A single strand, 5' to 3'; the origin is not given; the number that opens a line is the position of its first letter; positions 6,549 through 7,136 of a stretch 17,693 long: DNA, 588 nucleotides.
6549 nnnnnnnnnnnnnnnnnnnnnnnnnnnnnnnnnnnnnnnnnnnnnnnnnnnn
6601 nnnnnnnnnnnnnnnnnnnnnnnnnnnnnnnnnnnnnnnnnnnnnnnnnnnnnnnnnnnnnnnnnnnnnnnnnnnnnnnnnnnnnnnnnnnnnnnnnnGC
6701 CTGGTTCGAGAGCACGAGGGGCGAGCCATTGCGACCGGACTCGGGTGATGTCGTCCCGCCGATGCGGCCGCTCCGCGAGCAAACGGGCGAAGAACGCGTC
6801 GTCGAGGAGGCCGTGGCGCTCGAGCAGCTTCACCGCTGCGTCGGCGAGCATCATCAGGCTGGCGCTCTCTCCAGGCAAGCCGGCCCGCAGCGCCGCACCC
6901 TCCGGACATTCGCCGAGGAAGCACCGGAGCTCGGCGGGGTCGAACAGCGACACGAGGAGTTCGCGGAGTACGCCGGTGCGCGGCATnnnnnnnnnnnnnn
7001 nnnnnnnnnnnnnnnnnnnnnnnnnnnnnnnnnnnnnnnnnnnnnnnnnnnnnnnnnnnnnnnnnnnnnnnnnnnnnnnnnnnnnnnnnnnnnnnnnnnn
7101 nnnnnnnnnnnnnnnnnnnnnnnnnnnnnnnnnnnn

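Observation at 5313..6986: Ser/Thr kinase fused to an N-terminal EAD1-like (death-like) adaptor domain and a periplasmic TonB-C-like domain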

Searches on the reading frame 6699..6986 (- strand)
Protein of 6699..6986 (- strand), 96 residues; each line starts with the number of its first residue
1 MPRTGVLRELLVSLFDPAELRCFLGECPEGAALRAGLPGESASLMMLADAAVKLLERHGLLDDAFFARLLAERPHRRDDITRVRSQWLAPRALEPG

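Call 7: search_protein_families(library=pfam, proteins=[window:6699-6986:-], max_evalue=10)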
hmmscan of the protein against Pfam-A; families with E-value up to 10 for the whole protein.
seq(96 aa): 0 families

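Call 8: find_homologous_proteins(query=window:6699-6986:-, max_evalue=0.01)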
Query seq(96 aa): 39 candidates shared short words with the query, none scored E <= 0.01.

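Call 12: search_solved_structures(query=window:6699-6986:-, max_evalue=10)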
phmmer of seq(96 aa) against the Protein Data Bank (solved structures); distinct sequences matched with E-value up to 10: 1.
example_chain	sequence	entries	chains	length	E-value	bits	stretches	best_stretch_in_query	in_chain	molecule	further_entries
5u0l_A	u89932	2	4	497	0.78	13.5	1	14-67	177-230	N-succinylglutamate 5-semialdehyde dehydrogenase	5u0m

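Call 18: search_protein_representatives(protein=window:6699-6986:-)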
Query: 96 residues. Proteins with E-value up to 0.001 (for the whole library): 904; up to 1e-10: 71; up to 1e-30: 2. The best 150 are listed.
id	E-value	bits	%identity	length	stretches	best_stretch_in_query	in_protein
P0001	1.2e-54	198.7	100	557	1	1-96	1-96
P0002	4.3e-39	148.8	41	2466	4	6-92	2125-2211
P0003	2.8e-27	111.0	37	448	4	3-87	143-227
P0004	4.0e-26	107.3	37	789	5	2-88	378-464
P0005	5.8e-20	87.6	41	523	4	2-88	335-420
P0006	1.4e-18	83.2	37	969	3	7-84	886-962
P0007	2.3e-17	79.3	42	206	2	6-88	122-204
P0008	4.1e-17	78.5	42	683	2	7-83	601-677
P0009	2.7e-16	75.8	49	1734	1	1-87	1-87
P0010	4.0e-16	75.3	38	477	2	7-89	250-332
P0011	1.4e-15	73.5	38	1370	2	7-89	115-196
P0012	1.8e-15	73.2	47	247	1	1-88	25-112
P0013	5.7e-15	71.6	52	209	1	6-90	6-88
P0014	1.9e-14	69.9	53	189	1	6-85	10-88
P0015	2.2e-14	69.7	45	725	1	7-93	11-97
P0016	1.3e-13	67.2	49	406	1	6-89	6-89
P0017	1.5e-13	67.0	48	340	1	6-92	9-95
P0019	3.4e-13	65.9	55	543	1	8-85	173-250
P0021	6.0e-13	65.1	47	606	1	2-86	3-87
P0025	2.1e-12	63.3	50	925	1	1-87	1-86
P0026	2.3e-12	63.2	46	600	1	2-96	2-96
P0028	4.8e-12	62.2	48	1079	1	6-90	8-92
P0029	5.1e-12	62.1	46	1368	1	6-87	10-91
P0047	1.4e-11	60.7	51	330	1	6-83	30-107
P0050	1.6e-11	60.6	46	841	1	3-91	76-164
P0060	3.4e-11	59.5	46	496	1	7-90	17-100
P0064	6.0e-11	58.7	48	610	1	7-88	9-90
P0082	1.7e-10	57.2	45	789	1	1-89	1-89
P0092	2.6e-10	56.7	46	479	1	7-87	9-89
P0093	2.7e-10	56.6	45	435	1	2-94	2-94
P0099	4.8e-10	55.8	43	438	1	1-94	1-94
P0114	9.6e-10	54.8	45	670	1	1-93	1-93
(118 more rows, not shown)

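Call 23: search_protein_families(library=pfam, alignment_id=A1, max_evalue=0.001)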
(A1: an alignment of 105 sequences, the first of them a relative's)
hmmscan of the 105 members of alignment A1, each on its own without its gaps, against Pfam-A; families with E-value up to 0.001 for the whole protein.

A. member 1, P0002 (2466 aa): 11 families
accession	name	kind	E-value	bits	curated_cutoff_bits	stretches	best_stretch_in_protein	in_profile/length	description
PF12770.12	CHAT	-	1.8e-20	74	24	1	1111-1373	2-271/289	CHAT domain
PF25174.1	Beta-prop_THOC3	-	3.6e-13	49.6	305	2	543-720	32-207/272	THOC3 beta-propeller domain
PF23414.1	Beta-prop_EML_2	-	3.9e-12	46.5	90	1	690-839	4-155/266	Echinoderm microtubule-associated protein second beta-propeller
PF24807.1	WD40_CDC20-Fz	-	2e-11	44.2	200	1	547-675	40-170/292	CDC20/Fizzy WD40 domain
PF00400.38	WD40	-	1.9e-10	41.3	27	1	560-586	13-39/39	WD domain, G-beta repeat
PF25173.1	Beta-prop_WDR3_1st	-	4e-10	40.1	154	1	557-692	28-165/184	WDR3 first beta-propeller domain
PF24814.1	WD40_Prp19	-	2e-08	34.1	320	0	731-835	57-162/281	Prp19 WD40 domain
PF24817.1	WD40_WDHD1_1st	-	2.8e-07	30.4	109.9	0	559-622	223-288/291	WDHD1 first WD40 domain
PF13401.12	AAA_22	-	0.00018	22.2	27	1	2252-2387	8-123/130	AAA domain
PF13191.12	AAA_16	-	0.00045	21.2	32.6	0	2237-2372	13-161/167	AAA ATPase domain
PF24796.1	WDR55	-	0.00073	19.1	200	0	548-598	43-93/296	WDR55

B. families by the number of members that match (of 105 scanned): 66 families (the first 25 are shown)
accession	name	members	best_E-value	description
PF13676.11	TIR_2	12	4.9e-29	TIR domain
PF13191.12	AAA_16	11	1.1e-07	AAA ATPase domain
PF00069.31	Pkinase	10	2.5e-46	Protein kinase domain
PF07714.23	PK_Tyr_Ser-Thr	10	4.8e-28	Protein tyrosine and serine/threonine kinase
PF13401.12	AAA_22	9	7.4e-08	AAA domain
PF01582.25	TIR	8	2.2e-11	TIR domain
PF01636.29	APH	8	7.1e-08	Phosphotransferase enzyme family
PF01048.26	PNP_UDP_1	6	5.7e-27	Phosphorylase superfamily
PF20694.2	TRADD-like_N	6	4.1e-09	TRADD-like N-terminal domain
PF03109.22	ABC1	6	1.8e-08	ABC1 atypical kinase-like domain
PF12770.12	CHAT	5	3.2e-25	CHAT domain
PF06293.20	Kdo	5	2.1e-08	Lipopolysaccharide kinase (Kdo/WaaP) family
PF03781.23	FGE-sulfatase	4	1.2e-50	Sulfatase-modifying factor enzyme 1-like domain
PF08281.18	Sigma70_r4_2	4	2.5e-12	Sigma-70, region 4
PF20703.3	nSTAND1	3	3e-18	Novel STAND NTPase 1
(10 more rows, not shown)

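Call 24: find_encoding_contigs(protein=P0001, flank=10000, max_places=6)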
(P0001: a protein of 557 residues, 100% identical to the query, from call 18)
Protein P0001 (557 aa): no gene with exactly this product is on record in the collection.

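Call 33: search_protein_families(library=pfam, alignment_id=A2, max_evalue=10)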
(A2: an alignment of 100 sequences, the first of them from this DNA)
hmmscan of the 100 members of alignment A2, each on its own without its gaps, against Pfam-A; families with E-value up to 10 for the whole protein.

A. member 1, seq(96 aa): 0 families

B. families by the number of members that match (of 100 scanned): 28 families (the first 25 are shown)
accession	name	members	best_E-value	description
PF19960.5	EAD7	15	0.00075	Effector-associated domain 7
PF19955.5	EAD1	2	0.013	Effector-associated domain 1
PF01814.28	Hemerythrin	1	0.0011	Hemerythrin HHE cation binding domain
PF18854.6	baeRF_family10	1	0.0028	Bacterial archaeo-eukaryotic release factor family 10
PF21713.2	DncV_C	1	0.0045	Cyclic GMP-AMP synthase, C-terminal domain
PF01992.21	vATP-synt_AC39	1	0.021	ATP synthase (C/AC39) subunit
PF06228.19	ChuX_HutX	1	0.026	Haem utilisation ChuX/HutX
PF00482.28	T2SSF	1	0.028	Type II secretion system (T2SS), protein F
PF12666.12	PrgI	1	0.038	PrgI family protein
PF22792.1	DUF7012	1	0.048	Domain of unknown function (DUF7012)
PF18598.6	TetR_C_36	1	0.061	Tetracyclin repressor-like, C-terminal domain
PF18274.6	V_ATPase_prox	1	0.075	Vacuolar ATPase Subunit I N-terminal proximal lobe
PF00395.25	SLH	1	0.076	S-layer homology domain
PF07323.17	DUF1465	1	0.079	Protein of unknown function (DUF1465)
PF15058.11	Speriolin_N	1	0.08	Speriolin N terminus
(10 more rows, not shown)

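Call 34: search_solved_structures(query=A2, max_evalue=10)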
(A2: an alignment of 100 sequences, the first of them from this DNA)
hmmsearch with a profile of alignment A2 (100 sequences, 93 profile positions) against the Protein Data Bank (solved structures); distinct sequences matched with E-value up to 10: 11.
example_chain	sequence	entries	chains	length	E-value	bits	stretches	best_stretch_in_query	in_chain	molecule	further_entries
4dmz_A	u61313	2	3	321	0.091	16.1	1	28-61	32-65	Putative uncharacterized protein pelD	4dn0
1qo0_D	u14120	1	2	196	0.11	15.8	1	21-90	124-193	AMIR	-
4etx_A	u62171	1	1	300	0.11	15.8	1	29-60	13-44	PelD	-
4euv_A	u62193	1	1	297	0.12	15.7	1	29-60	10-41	PelD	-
4eu0_A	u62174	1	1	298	0.12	15.7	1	29-60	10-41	PelD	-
4etz_A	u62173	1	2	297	0.12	15.6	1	29-60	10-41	PelD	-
8fn4_6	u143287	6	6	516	0.32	14.3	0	48-71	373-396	RNA-editing substrate-binding complex protein 6 (RESC6) | RAP domain-containing protein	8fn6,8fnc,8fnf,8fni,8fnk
2l3d_A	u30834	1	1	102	0.97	12.8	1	30-67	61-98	Lysine-specific histone demethylase 1A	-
8ka7_A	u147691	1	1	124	1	12.7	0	40-58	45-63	De novo design protein -NB7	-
2com_A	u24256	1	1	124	1.3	12.4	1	30-68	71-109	Lysine-specific histone demethylase 1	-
5wmm_A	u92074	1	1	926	1.3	12.4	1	34-74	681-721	NRPS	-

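Call 37: list_cluster_members(proteins=[P0001])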
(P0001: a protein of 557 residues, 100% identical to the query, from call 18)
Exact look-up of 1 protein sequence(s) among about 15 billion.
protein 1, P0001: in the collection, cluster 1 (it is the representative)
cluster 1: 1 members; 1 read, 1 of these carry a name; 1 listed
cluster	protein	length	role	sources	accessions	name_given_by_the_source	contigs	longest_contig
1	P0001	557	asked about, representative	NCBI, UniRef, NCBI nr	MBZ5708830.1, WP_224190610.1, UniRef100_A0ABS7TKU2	protein kinase domain-containing protein [Nannocystis pusilla] | Protein kinase n=1 Tax=Nannocystis pusilla TaxID=889268 RepID=A0ABS7TKU2_9BACT | protein kinase [Nannocystis pusilla]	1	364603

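Call 38: predict_structure(alignment_id=A2)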
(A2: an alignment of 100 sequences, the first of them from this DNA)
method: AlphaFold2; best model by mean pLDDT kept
length: 96 residues; sequences in the alignment: 100
mean_pLDDT: 92.8   pTM: 0.81
mean pLDDT of the five models: 92.8, 92.2, 91.3, 91.3, 90.1
residues with pLDDT >= 90: 84; 70-90: 5; 50-70: 7; < 50: 0
segments of 3 or more residues with pLDDT < 50: none
pLDDT, mean of each block of 10 residues (from residue 1): 91 98 94 95 97 96 96 97 92 60
secondary structure, 60 per line:
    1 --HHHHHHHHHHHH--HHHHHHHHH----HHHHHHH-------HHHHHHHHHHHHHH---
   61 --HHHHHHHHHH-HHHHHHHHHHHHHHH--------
elements in order: H3-14 H17-25 H30-36 H44-57 H63-72 H74-88

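Call 40: find_homologous_proteins(query=A2, max_evalue=0.001)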
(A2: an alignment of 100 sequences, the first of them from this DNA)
Query A2 (100 sequences): 6125 candidates shared short words with the query, none scored E <= 0.001.

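Call 47: list_cluster_members(proteins=[P0002, P0003, P0004, P0005, P0006, P0007, P0008, P0009, P0010, P0011])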
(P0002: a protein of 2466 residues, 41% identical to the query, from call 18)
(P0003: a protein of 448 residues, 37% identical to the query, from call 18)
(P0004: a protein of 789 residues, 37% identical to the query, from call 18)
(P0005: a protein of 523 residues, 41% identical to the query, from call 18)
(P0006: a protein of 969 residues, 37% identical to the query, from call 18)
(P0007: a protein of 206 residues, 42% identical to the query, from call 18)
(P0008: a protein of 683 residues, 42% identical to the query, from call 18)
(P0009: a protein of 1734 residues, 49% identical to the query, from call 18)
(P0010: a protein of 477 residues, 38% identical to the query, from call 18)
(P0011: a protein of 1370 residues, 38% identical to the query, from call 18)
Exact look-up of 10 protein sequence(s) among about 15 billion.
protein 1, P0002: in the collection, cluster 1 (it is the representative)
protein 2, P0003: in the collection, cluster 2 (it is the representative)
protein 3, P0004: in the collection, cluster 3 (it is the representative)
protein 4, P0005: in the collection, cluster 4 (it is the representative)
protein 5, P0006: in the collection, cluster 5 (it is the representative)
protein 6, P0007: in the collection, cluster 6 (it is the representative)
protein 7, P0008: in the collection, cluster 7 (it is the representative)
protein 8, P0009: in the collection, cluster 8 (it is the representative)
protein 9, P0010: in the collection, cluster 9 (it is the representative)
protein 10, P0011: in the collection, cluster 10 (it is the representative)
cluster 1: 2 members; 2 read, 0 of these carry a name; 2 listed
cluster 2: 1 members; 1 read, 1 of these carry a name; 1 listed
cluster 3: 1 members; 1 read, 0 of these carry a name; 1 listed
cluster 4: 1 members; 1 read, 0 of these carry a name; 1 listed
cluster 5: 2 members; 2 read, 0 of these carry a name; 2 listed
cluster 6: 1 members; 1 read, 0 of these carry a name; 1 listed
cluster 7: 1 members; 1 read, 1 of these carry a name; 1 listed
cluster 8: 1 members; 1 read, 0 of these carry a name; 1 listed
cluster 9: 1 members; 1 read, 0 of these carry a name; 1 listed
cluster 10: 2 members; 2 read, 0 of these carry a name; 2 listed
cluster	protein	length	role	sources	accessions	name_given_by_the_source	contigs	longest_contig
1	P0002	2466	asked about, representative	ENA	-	-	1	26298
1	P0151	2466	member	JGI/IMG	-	-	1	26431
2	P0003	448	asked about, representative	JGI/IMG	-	hypothetical protein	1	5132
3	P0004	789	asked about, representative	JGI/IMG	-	-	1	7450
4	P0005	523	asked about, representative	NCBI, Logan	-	-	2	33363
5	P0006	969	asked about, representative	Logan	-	-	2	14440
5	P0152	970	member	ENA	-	-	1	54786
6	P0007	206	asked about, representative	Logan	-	-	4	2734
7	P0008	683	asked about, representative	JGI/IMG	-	serine/threonine protein kinase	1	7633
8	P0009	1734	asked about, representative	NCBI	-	-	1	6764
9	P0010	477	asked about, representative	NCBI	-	-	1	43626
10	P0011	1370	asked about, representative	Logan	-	-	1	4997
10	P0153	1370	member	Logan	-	-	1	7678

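Call 49: search_protein_families(library=pfam, proteins=[P0099, P0064, P0092, P0093, P0060, P0008, P0050, P0082, P0114, P0026], max_evalue=0.01)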
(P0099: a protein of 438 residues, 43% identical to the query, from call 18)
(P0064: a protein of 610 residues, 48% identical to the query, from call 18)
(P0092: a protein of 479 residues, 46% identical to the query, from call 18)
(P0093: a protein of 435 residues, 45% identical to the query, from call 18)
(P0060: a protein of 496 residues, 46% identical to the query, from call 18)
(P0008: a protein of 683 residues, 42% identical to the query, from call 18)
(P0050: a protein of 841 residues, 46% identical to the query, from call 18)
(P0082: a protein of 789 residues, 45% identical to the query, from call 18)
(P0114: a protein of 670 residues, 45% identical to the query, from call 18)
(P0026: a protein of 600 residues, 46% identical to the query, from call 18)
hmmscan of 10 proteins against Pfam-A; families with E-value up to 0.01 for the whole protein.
P0099 (438 aa): 6 families
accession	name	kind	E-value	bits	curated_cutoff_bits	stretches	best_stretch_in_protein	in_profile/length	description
PF00069.31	Pkinase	-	4e-32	112.1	31.7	1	104-300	1-198/263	Protein kinase domain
PF07714.23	PK_Tyr_Ser-Thr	-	5.7e-22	78.7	23.1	1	106-299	3-205/258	Protein tyrosine and serine/threonine kinase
PF01636.29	APH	-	7.1e-08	32.9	23.2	1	111-218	6-109/239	Phosphotransferase enzyme family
PF06293.20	Kdo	-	6.7e-05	22.8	21.3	1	205-245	123-167/207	Lipopolysaccharide kinase (Kdo/WaaP) family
PF17667.7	Pkinase_fungal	-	0.0016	17.6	24.1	1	201-249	287-341/387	Fungal protein kinase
PF03109.22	ABC1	-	0.0043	16.7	22.9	1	181-246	146-213/244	ABC1 atypical kinase-like domain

P0064 (610 aa): 10 families
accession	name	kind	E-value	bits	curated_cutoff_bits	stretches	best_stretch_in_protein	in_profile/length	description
PF00069.31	Pkinase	-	2.5e-39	135.7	31.7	1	173-369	3-196/263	Protein kinase domain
PF07714.23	PK_Tyr_Ser-Thr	-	6.2e-25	88.4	23.1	1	174-365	4-199/258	Protein tyrosine and serine/threonine kinase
PF00498.31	FHA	-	1.8e-14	54.3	20.7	1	520-587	2-67/67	FHA domain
PF03109.22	ABC1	-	1.8e-08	34.3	22.9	1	246-317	144-215/244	ABC1 atypical kinase-like domain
PF16697.10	Yop-YscD_cpl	-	2e-06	28.4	33.2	1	517-595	17-92/94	Inner membrane component of T3SS, cytoplasmic domain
PF01636.29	APH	-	1.4e-05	25.5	23.2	1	264-316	144-197/239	Phosphotransferase enzyme family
PF14531.12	Kinase-like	-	3.1e-05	23.8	25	1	275-343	151-215/289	Kinase-like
PF06293.20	Kdo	-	0.00046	20.1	21.3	1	266-314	115-167/207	Lipopolysaccharide kinase (Kdo/WaaP) family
PF17667.7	Pkinase_fungal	-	0.0025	17.1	24.1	1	267-335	285-359/387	Fungal protein kinase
PF01163.29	RIO1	-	0.009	16.1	22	0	245-313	81-148/187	RIO domain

P0092 (479 aa): 6 families
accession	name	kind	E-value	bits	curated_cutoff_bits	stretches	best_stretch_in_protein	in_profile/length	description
PF00069.31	Pkinase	-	8.5e-38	130.7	31.7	1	168-365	4-198/263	Protein kinase domain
PF07714.23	PK_Tyr_Ser-Thr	-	1.3e-23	84.1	23.1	1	167-399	3-248/258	Protein tyrosine and serine/threonine kinase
PF03109.22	ABC1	-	1.2e-06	28.3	22.9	0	240-311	144-215/244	ABC1 atypical kinase-like domain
PF14531.12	Kinase-like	-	3.7e-06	26.8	25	1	270-392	152-282/289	Kinase-like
PF01636.29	APH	-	9.9e-06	25.9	23.2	1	261-310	146-197/239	Phosphotransferase enzyme family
PF06293.20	Kdo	-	0.00057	19.8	21.3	1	258-308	113-167/207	Lipopolysaccharide kinase (Kdo/WaaP) family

P0093 (435 aa): 4 families
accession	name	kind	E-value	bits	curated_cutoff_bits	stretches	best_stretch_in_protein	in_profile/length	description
PF00069.31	Pkinase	-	9.9e-34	117.3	31.7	1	104-299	1-195/263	Protein kinase domain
PF07714.23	PK_Tyr_Ser-Thr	-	5.2e-25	88.7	23.1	1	106-288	3-191/258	Protein tyrosine and serine/threonine kinase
PF01636.29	APH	-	5e-07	30.2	23.2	1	114-216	8-105/239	Phosphotransferase enzyme family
PF03109.22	ABC1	-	5.5e-06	26.1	22.9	1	159-248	124-213/244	ABC1 atypical kinase-like domain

P0060 (496 aa): 6 families
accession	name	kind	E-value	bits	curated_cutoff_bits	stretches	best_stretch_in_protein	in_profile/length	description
PF00069.31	Pkinase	-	1.5e-36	126.6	31.7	1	113-313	1-200/263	Protein kinase domain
PF07714.23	PK_Tyr_Ser-Thr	-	8.1e-26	91.3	23.1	1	115-314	3-205/258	Protein tyrosine and serine/threonine kinase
PF01636.29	APH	-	8.7e-06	26.1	23.2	1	229-262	167-201/239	Phosphotransferase enzyme family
PF03109.22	ABC1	-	3.6e-05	23.5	22.9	1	187-257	143-213/244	ABC1 atypical kinase-like domain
PF06293.20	Kdo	-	0.00022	21.2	21.3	1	166-256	71-167/207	Lipopolysaccharide kinase (Kdo/WaaP) family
PF17667.7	Pkinase_fungal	-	0.0049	16.1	24.1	1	228-277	304-360/387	Fungal protein kinase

P0008 (683 aa): 3 families
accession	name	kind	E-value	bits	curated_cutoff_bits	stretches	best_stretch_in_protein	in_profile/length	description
PF00069.31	Pkinase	-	9e-33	114.2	31.7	1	179-375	3-194/263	Protein kinase domain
PF07714.23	PK_Tyr_Ser-Thr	-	1.9e-20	73.7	23.1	1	180-373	4-199/258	Protein tyrosine and serine/threonine kinase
PF20694.2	TRADD-like_N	-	9e-05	22.7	23.7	1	516-579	5-68/69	TRADD-like N-terminal domain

P0050 (841 aa): 3 families
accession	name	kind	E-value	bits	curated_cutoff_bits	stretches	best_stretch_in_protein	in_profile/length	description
PF00069.31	Pkinase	-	9.1e-35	120.7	31.7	1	177-394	1-220/263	Protein kinase domain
PF07714.23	PK_Tyr_Ser-Thr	-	6.4e-20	72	23.1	1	178-372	2-204/258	Protein tyrosine and serine/threonine kinase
PF00085.26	Thioredoxin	-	0.008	16.6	23.5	0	603-621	15-34/103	Thioredoxin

P0082 (789 aa): 5 families
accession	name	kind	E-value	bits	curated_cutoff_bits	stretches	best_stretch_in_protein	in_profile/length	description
PF00069.31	Pkinase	-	1.2e-36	126.9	31.7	1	104-322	1-220/263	Protein kinase domain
PF07714.23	PK_Tyr_Ser-Thr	-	1.5e-24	87.2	23.1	1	106-302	3-206/258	Protein tyrosine and serine/threonine kinase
PF03109.22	ABC1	-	8.4e-05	22.3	22.9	1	180-248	145-213/244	ABC1 atypical kinase-like domain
PF17667.7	Pkinase_fungal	-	0.00047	19.4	24.1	1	198-269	282-361/387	Fungal protein kinase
PF01636.29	APH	-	0.00096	19.4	23.2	0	154-222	42-111/239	Phosphotransferase enzyme family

P0114 (670 aa): 3 families
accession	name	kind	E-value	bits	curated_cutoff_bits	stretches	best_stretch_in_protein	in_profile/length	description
PF00069.31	Pkinase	-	5.9e-35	121.4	31.7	1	104-309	1-212/263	Protein kinase domain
PF07714.23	PK_Tyr_Ser-Thr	-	1.1e-18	67.9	23.1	1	106-294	3-205/258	Protein tyrosine and serine/threonine kinase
PF01636.29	APH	-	2.4e-06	27.9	23.2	1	198-240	155-196/239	Phosphotransferase enzyme family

P0026 (600 aa): 5 families
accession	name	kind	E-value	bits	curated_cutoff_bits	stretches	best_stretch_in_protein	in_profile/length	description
PF00069.31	Pkinase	-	1.9e-35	123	31.7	1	104-325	1-227/263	Protein kinase domain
PF07714.23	PK_Tyr_Ser-Thr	-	4.3e-21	75.8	23.1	1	109-287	6-193/258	Protein tyrosine and serine/threonine kinase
PF01636.29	APH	-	1.6e-05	25.2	23.2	0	160-219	54-110/239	Phosphotransferase enzyme family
PF17667.7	Pkinase_fungal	-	0.0021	17.3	24.1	0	199-250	285-343/387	Fungal protein kinase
PF01163.29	RIO1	-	0.0051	16.9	22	1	179-243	82-148/187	RIO domain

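Call 60: find_encoding_contigs(protein=P0010, flank=10000, max_places=2)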
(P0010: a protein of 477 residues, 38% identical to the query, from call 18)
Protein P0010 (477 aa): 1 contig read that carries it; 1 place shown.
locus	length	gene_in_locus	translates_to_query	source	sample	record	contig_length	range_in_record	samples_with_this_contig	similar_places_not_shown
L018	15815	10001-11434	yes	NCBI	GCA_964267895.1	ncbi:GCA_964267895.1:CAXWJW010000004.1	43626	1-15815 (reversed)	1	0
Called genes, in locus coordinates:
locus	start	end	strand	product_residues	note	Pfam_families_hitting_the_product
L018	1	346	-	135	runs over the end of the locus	-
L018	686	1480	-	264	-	-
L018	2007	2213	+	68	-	-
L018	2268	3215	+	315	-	PF02195:ParB_N, PF17762:HTH_ParB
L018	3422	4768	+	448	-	PF22483:Mu-transpos_C_2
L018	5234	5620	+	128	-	PF01695:IstB_IS21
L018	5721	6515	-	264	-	PF13565:HTH_32, PF00665:rve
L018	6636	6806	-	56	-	-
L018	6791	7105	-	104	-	-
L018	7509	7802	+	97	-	-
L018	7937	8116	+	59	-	-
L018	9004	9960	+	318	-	-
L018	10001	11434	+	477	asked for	-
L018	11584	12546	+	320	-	PF03781:FGE-sulfatase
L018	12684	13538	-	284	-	PF03781:FGE-sulfatase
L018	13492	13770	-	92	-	-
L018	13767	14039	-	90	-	-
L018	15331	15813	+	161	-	?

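Call 61: find_encoding_contigs(protein=P0026, flank=10000, max_places=2)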
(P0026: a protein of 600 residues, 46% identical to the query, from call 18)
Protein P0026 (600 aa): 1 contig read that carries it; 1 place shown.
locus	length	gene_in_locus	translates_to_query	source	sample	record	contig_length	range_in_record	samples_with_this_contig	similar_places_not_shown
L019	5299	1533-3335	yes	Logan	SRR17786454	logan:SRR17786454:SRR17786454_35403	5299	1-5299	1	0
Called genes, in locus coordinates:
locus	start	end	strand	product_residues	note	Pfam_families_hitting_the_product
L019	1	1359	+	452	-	?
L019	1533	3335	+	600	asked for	PF00069:Pkinase, PF07714:PK_Tyr_Ser-Thr, PF01636:APH (faint)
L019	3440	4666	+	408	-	-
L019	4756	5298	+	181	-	?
